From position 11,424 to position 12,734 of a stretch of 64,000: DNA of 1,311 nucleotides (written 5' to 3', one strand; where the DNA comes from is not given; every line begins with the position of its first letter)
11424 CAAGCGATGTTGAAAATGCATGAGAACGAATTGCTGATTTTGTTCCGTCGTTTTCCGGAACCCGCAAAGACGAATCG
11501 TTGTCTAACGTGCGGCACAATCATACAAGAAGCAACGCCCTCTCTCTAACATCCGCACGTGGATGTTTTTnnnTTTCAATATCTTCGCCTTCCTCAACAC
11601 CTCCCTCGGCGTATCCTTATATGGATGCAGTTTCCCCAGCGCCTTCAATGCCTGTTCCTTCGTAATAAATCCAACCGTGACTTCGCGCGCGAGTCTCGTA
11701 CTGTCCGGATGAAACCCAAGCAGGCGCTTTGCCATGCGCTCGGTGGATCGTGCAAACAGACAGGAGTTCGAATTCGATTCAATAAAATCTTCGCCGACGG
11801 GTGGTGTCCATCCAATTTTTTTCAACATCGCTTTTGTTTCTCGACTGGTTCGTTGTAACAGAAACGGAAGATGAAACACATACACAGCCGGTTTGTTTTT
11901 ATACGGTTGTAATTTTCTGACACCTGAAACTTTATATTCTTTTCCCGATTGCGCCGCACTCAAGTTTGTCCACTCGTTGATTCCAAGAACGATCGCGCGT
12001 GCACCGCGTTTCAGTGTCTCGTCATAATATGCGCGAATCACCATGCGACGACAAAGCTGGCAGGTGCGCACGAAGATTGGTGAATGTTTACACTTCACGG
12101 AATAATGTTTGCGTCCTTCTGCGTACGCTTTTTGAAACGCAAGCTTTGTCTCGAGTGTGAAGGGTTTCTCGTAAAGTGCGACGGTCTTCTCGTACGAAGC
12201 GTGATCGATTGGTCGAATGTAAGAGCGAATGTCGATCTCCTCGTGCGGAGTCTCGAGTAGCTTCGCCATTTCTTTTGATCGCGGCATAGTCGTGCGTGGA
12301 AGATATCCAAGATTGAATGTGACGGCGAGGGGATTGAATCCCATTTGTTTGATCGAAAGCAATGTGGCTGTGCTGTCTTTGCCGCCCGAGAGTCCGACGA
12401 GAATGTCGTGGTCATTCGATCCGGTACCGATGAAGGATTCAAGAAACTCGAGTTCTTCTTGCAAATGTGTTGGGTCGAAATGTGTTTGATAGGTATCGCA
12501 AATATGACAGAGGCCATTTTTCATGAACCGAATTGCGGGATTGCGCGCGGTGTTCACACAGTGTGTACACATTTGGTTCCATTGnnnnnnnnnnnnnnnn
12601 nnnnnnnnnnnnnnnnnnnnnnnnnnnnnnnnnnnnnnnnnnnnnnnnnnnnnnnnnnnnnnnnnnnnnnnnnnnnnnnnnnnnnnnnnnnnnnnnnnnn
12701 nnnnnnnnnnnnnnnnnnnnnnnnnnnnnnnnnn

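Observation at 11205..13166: P-loop kinase-like domain fused to a TtuA/NcsA-type PP-loop tRNA-thiolase-like enzyme, next to a zinc-ribbon protein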

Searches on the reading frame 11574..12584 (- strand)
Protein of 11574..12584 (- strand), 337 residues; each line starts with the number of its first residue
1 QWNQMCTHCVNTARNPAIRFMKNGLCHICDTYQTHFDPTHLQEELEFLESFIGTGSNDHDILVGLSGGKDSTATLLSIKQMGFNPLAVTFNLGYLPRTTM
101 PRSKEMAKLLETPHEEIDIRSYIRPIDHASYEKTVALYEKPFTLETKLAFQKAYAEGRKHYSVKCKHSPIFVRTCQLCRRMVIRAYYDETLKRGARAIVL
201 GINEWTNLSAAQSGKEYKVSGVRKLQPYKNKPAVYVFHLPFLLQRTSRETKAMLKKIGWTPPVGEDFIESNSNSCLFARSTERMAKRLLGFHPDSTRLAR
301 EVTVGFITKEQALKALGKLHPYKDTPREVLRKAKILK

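Call 40: find_related_loci(query=A2, collection=genome_contigs, flank=8000)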
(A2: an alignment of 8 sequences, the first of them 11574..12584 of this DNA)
Query A2 (337 aa) in genome_contigs; peptide patterns used: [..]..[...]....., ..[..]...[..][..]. (x = any residue, [..] = any of these).
600 stretches matched a pattern (row limit reached: there are more); 20 encode a relative of the query (tblastn E <= 1e-3); 20 distinct loci.
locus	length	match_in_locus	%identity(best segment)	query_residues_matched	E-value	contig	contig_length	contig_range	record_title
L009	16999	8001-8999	62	2-336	3e-145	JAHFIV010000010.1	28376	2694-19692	MAG: bacterium isolate nzgw370 NODE_685_length_28377_cov_3.634874, whole genome shotgun sequence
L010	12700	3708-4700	53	6-336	7e-123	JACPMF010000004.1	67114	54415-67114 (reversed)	MAG: Candidatus Sungiibacteriota bacterium isolate NC_groundwater_542_Ag_S-0.1um_47_13 S35_SO-1_scaffold_6560, whole gen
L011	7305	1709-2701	52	6-336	3e-120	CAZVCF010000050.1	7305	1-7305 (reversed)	MAG TPA_asm: uncultured Gammaproteobacteria bacterium isolate binchicken_co38_723 genome assembly, contig: NODE_21600_le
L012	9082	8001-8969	54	6-335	1e-117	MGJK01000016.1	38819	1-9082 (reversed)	MAG: Candidatus Yanofskybacteria bacterium RIFCSPHIGHO2_01_FULL_44_24 rifcsphigho2_01_scaffold_5299, whole genome shotgu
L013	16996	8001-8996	54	6-336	1e-117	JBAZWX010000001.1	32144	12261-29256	MAG: Candidatus Paceibacterota bacterium isolate SO_2017_GW1_42 NODE_6033_length_32144_cov_0.916669_OW334_2017, whole ge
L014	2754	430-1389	46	4-336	6e-93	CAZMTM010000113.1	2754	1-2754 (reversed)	MAG TPA_asm: uncultured Gammaproteobacteria bacterium isolate binchicken_co34_245 genome assembly, contig: NODE_68802_le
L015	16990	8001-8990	45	4-336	2e-88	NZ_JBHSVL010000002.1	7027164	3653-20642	Streptomyces thermocoprophilus strain JCM 10918 contig_2_pilon, whole genome shotgun sequence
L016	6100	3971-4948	40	6-336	8e-87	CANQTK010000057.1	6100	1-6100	MAG: uncultured Clostridia bacterium isolate Lapin-012__bin114 genome assembly, contig: Lapin-012__NODE_12593_length_610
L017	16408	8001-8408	30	6-136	1e-10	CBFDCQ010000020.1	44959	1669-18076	MAG TPA_asm: uncultured bacterium isolate SRR26215682_binner13_Refined_62 genome assembly, contig: ERZ25073476.117, whol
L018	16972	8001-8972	23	6-316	6e-10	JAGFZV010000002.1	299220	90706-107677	MAG: Bacillota bacterium isolate CTSoil_073 scaffold_3, whole genome shotgun sequence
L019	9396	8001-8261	31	3-90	9e-10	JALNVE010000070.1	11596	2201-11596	MAG: Paludibacteraceae bacterium isolate SO_2016_CLC_T1 bin 16 scaffold05744_PH3_Jul14_2016, whole genome shotgun sequen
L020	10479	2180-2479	32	5-108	2e-8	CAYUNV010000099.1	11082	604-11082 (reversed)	MAG TPA_asm: uncultured Negativicutes bacterium isolate binchicken_co104_52 genome assembly, contig: NODE_4662_length_11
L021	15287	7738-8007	32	6-94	1e-8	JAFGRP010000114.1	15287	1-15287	MAG: Deltaproteobacteria bacterium isolate Zod_Metabat.836 k87_6314179, whole genome shotgun sequence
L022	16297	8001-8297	33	33-124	4e-7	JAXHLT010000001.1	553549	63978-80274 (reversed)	MAG: Halanaerobiales bacterium isolate Salar_de_Ascotan_soil_MAG_ASO31 contig_1457_polypolish, whole genome shotgun sequ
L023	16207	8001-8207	35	6-75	6e-6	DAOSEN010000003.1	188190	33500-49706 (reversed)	MAG TPA_asm: Candidatus Cloacimonadota bacterium isolate AMR_MDS_1804 NODE_55_length_188190_cov_19.565169, whole genome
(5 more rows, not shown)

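Call 43: search_protein_families(library=pfam, proteins=[L015:7965-8996:+, L015:8993-9559:+, L015:9562-9891:+, L015:7156-7854:+, L015:10491-11639:+, L016:796-2403:+, L016:2545-3942:+, L016:3953-4951:+, L016:4948-5979:+, L016:75-653:-], max_evalue=0.01)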
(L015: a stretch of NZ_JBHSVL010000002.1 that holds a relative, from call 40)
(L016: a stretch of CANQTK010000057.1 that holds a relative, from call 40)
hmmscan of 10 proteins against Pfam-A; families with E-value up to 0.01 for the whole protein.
L015:7965-8996:+ (343 aa): 1 family
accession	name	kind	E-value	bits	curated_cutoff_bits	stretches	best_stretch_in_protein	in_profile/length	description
PF06508.19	QueC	-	0.0031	17.5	22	0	67-126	2-61/210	Queuosine biosynthesis protein QueC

L015:8993-9559:+ (188 aa): 6 families
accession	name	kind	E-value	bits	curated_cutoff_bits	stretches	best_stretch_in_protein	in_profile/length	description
PF00485.24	PRK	-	8.4e-13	49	22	1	90-171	111-191/196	Phosphoribulokinase / Uridine kinase family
PF13238.12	AAA_18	-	1.1e-05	26.3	29.4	1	10-129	1-112/128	AAA domain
PF13189.12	Cytidylate_kin2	-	0.00049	20.8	28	1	9-143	1-145/176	Cytidylate kinase-like family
PF01121.26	CoaE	-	0.00063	19.9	27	1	9-48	2-41/180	Dephospho-CoA kinase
PF13191.12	AAA_16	-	0.0051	17.8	32.6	0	7-183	24-154/167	AAA ATPase domain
PF13521.12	AAA_28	-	0.0066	17.1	27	1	10-43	2-34/164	AAA domain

L015:9562-9891:+ (109 aa): 0 families

L015:7156-7854:+ (232 aa): 2 families
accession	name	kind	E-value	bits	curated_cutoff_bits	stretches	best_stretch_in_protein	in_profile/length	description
PF01609.27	DDE_Tnp_1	-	1.4e-21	77.7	23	1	81-222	25-199/200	Transposase DDE domain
PF13359.12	DDE_Tnp_4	-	0.0072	16.4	24.8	0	142-221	75-156/158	DDE superfamily endonuclease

L015:10491-11639:+ (382 aa): 0 families

L016:796-2403:+ (535 aa): 7 families
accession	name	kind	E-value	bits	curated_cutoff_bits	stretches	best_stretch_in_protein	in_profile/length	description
PF09334.17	tRNA-synt_1g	-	3.6e-127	424.8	20.1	1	12-402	1-391/391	tRNA synthetases class I (M)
PF00133.28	tRNA-synt_1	-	3.3e-28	99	22.7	2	5-249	18-246/414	tRNA synthetases class I (I, L, M and V)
PF01406.26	tRNA-synt_1e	-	2.5e-19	70.2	27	2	19-130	17-127/301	tRNA synthetases class I (C) catalytic domain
PF19303.5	Anticodon_3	-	4.1e-13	49.9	23.5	1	413-515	8-110/152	Anticodon binding domain of methionyl tRNA ligase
PF08264.19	Anticodon_1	-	2e-06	28.2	25.1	1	418-502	3-86/148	Anticodon-binding domain of tRNA ligase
PF01921.24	tRNA-synt_1f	-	1.4e-05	24.6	27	1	335-383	279-326/360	tRNA synthetases class I (K)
PF15616.11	TerY_C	-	0.0068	16.9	28.4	0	147-186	74-113/129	TerY-C metal binding domain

L016:2545-3942:+ (465 aa): 2 families
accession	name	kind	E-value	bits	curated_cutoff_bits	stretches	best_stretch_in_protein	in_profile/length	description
PF09334.17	tRNA-synt_1g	-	9.4e-09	34.9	20.1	1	7-62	2-57/391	tRNA synthetases class I (M)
PF01406.26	tRNA-synt_1e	-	0.00059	19.7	27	0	311-355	239-283/301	tRNA synthetases class I (C) catalytic domain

L016:3953-4951:+ (332 aa): 5 families
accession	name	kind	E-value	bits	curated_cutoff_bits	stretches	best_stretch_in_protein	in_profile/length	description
PF06508.19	QueC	-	1e-05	25.6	22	1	60-130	2-69/210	Queuosine biosynthesis protein QueC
PF02540.23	NAD_synthase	-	1e-05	25.2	21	1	44-145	4-106/242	NAD synthase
PF01171.26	ATP_bind_3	-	0.0003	21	27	1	60-122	2-68/182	PP-loop family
PF18476.7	PIN_8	-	0.0019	18.6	26.1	1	93-166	92-166/227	PIN like domain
PF03054.22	tRNA_Me_trans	-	0.0082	16.3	20.6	0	61-123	4-76/202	tRNA methyl transferase HUP domain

L016:4948-5979:+ (343 aa): 2 families
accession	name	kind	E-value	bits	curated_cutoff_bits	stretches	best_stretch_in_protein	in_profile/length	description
PF04055.27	Radical_SAM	-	8.9e-19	68.7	29.5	1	14-160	3-139/166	Radical SAM superfamily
PF13353.11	Fer4_12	-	0.0011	19.7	22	1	18-124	15-107/137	4Fe-4S single cluster domain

L016:75-653:- (192 aa): 2 families
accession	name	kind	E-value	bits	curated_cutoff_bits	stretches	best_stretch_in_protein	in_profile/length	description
PF01808.24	AICARFT_IMPCHas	-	3e-14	53.6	25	1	132-188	1-57/311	AICARFT/IMPCHase bienzyme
PF02142.27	MGS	-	3.7e-14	53.1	24.1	1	12-127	1-94/94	MGS-like domain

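Call 44: search_protein_representatives(alignment_id=A2)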
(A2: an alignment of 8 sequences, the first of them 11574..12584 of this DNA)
Query: 8 sequences, 337 profile positions. Proteins with E-value up to 0.001 (for the whole library): 2946; up to 1e-10: 494; up to 1e-30: 51. The best 150 are listed.
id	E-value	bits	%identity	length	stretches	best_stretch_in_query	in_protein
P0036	1.3e-172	590.0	-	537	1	3-337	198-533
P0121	2.1e-158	543.2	-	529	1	3-336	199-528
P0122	1.4e-151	520.8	-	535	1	4-336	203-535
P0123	1.0e-143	494.9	-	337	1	4-336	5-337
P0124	2.1e-139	480.8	-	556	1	4-336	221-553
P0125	1.2e-129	448.7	-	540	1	4-336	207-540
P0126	8.0e-129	446.0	-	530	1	3-336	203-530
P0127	1.9e-121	421.7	-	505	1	3-336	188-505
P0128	1.1e-118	412.7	-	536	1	4-336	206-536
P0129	1.2e-118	412.5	-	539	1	3-320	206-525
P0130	1.2e-117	409.2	-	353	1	4-333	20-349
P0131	4.5e-114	397.5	-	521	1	3-336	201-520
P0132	7.5e-113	393.5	-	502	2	3-212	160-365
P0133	5.4e-112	390.7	-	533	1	3-336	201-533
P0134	1.3e-109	382.8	-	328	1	3-336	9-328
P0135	4.6e-107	374.4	-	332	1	4-336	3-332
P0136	1.9e-106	372.4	-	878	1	4-336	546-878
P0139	1.2e-95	336.9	-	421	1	4-336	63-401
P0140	2.7e-93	329.2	-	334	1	4-336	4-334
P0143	1.2e-90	320.5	-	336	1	3-336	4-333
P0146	1.2e-81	290.9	-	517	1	4-335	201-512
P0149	1.4e-78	280.8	-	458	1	6-336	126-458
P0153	2.4e-71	257.0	-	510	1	5-335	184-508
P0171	1.2e-30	123.3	-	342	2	3-132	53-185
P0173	3.1e-28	115.3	-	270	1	51-318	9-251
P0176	1.9e-25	106.1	-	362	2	4-113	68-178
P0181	7.6e-21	91.0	-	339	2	5-115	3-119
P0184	4.0e-19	85.3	-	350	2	4-126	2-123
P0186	4.4e-18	81.9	-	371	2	4-114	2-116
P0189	4.4e-17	78.6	-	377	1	4-120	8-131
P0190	5.8e-17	78.2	-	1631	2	3-152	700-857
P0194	1.6e-16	76.8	-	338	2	4-116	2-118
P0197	2.6e-16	76.1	-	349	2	4-114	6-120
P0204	9.0e-16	74.3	-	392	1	4-118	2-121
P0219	8.3e-15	71.2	-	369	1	4-122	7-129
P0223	9.2e-15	71.0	-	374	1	3-153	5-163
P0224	9.9e-15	70.9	-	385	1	3-117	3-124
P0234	2.5e-14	69.6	-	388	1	4-115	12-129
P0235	2.5e-14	69.6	-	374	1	4-114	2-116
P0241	3.7e-14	69.0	-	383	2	2-118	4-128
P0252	5.1e-14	68.6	-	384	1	3-114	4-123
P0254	5.2e-14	68.5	-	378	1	3-121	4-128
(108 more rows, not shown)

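Call 45: search_protein_families(library=pfam, proteins=[P0136, P0139, P0149, P0132, P0127, P0146, P0153, P0171, P0176, P0190], max_evalue=0.001)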
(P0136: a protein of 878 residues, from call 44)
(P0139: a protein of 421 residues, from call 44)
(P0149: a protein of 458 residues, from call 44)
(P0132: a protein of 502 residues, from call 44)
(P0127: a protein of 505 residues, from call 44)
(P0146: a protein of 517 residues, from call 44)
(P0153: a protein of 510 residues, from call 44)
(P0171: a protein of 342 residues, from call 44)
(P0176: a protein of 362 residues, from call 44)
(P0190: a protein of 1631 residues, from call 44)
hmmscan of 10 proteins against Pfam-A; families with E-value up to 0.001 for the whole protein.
P0136 (878 aa): 12 families
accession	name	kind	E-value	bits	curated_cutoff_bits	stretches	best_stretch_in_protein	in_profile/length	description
PF19974.5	TCAD9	-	8.2e-15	55.3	40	1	183-289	296-402/429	Ternary complex associated domain 9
PF01636.29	APH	-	9.6e-10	39.1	23.2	1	167-224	149-209/239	Phosphotransferase enzyme family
PF13191.12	AAA_16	-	3.7e-05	24.7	32.6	1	328-389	7-64/167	AAA ATPase domain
PF24167.1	DUF7411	-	8.8e-05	22.6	28.7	1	603-672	3-68/194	Family of unknown function (DUF7411)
PF13521.12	AAA_28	-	9.4e-05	23.1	27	1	351-385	4-38/164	AAA domain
PF07714.23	PK_Tyr_Ser-Thr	-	0.00023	21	23.1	1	93-210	52-147/258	Protein tyrosine and serine/threonine kinase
PF03109.22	ABC1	-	0.00026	20.6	22.9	1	149-215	152-217/244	ABC1 atypical kinase-like domain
PF00069.31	Pkinase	-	0.00041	20.3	31.7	1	182-211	115-144/263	Protein kinase domain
PF13238.12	AAA_18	-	0.00044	21.2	29.4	0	349-494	1-112/128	AAA domain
PF01633.27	Choline_kinase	-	0.00049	20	29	0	163-237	139-218/300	Choline/ethanolamine kinase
PF01163.29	RIO1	-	0.00058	20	22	0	165-210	106-149/187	RIO domain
PF06508.19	QueC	-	0.00091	19.2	22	0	603-664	2-62/210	Queuosine biosynthesis protein QueC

P0139 (421 aa): 1 family
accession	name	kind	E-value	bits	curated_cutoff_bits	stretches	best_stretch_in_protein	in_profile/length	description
PF06508.19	QueC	-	0.00084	19.3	22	0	120-196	2-80/210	Queuosine biosynthesis protein QueC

P0149 (458 aa): 1 family
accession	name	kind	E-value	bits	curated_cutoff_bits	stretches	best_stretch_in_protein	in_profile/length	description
PF06508.19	QueC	-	0.00021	21.3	22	1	183-280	3-96/210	Queuosine biosynthesis protein QueC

P0132 (502 aa): 2 families
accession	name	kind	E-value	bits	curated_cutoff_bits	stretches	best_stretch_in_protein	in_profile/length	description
PF06508.19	QueC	-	2e-05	24.7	22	1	217-312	3-97/210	Queuosine biosynthesis protein QueC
PF13238.12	AAA_18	-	0.00017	22.5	29.4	1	5-45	1-34/128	AAA domain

P0127 (505 aa): 4 families
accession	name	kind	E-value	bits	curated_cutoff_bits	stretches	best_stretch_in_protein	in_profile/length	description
PF06508.19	QueC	-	9.1e-05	22.5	22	1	237-296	2-61/210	Queuosine biosynthesis protein QueC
PF00005.33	ABC_tran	-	0.00018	22.6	25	1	6-83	14-80/137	ABC transporter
PF13479.12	AAA_24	-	0.0005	20.4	27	1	6-140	5-84/195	AAA domain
PF13238.12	AAA_18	-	0.00087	20.2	29.4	0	6-147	1-120/128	AAA domain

P0146 (517 aa): 3 families
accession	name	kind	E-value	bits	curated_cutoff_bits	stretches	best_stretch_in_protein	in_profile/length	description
PF13238.12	AAA_18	-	2.6e-05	25.1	29.4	1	8-149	2-115/128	AAA domain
PF01202.28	SKI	-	0.00026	21.6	22.1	0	117-186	78-150/159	Shikimate kinase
PF01121.26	CoaE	-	0.00032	20.9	27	0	76-155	79-153/180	Dephospho-CoA kinase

P0153 (510 aa): 4 families
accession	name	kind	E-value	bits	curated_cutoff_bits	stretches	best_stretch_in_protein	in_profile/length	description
PF13238.12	AAA_18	-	1.8e-07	32.1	29.4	1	4-127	1-119/128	AAA domain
PF13207.12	AAA_17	-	5.7e-07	30.3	27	1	7-121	1-124/136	AAA domain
PF13671.12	AAA_33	-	5.3e-05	24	27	0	5-122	3-121/143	AAA domain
PF01202.28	SKI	-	0.00051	20.6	22.1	0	10-160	1-149/159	Shikimate kinase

P0171 (342 aa): 5 families
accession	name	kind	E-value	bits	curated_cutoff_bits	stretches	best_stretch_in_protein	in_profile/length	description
PF03054.22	tRNA_Me_trans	-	1.2e-05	25.5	20.6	1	111-207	4-115/202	tRNA methyl transferase HUP domain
PF06508.19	QueC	-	2.5e-05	24.3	22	1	110-174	2-65/210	Queuosine biosynthesis protein QueC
PF01171.26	ATP_bind_3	-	0.00011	22.4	27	1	110-170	2-67/182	PP-loop family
PF00764.25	Arginosuc_synth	-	0.00012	22.5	27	1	111-148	3-40/162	Arginosuccinate synthase N-terminal HUP domain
PF24167.1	DUF7411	-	0.00015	21.8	28.7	1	109-195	2-82/194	Family of unknown function (DUF7411)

P0176 (362 aa): 3 families
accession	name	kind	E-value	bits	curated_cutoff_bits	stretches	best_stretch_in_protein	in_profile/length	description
PF01171.26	ATP_bind_3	-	3.3e-05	24.1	27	0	126-193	3-75/182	PP-loop family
PF24167.1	DUF7411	-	0.00014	21.9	28.7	1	125-223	3-95/194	Family of unknown function (DUF7411)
PF02540.23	NAD_synthase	-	0.00037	20.1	21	1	124-194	20-89/242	NAD synthase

P0190 (1631 aa): 6 families
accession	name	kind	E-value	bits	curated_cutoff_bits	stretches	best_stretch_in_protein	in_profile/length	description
PF00668.25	Condensation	-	2e-115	386.6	30.6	2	1206-1618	2-435/456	Condensation domain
PF00501.34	AMP-binding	-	7.8e-76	255.8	29.9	1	268-624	1-384/384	AMP-binding enzyme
PF00550.31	PP-binding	-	3.8e-13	49.9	20.8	1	1124-1187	2-67/67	Phosphopantetheine attachment site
PF06508.19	QueC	-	2.8e-07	30.7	22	1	763-840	2-79/210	Queuosine biosynthesis protein QueC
PF13193.12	AMP-binding_C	-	2.1e-06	29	24.5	1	1033-1095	12-76/76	AMP-binding enzyme C-terminal domain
PF02568.20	ThiI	-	3.6e-05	23.9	20.5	1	763-877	6-127/197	Thiamine biosynthesis protein (ThiI)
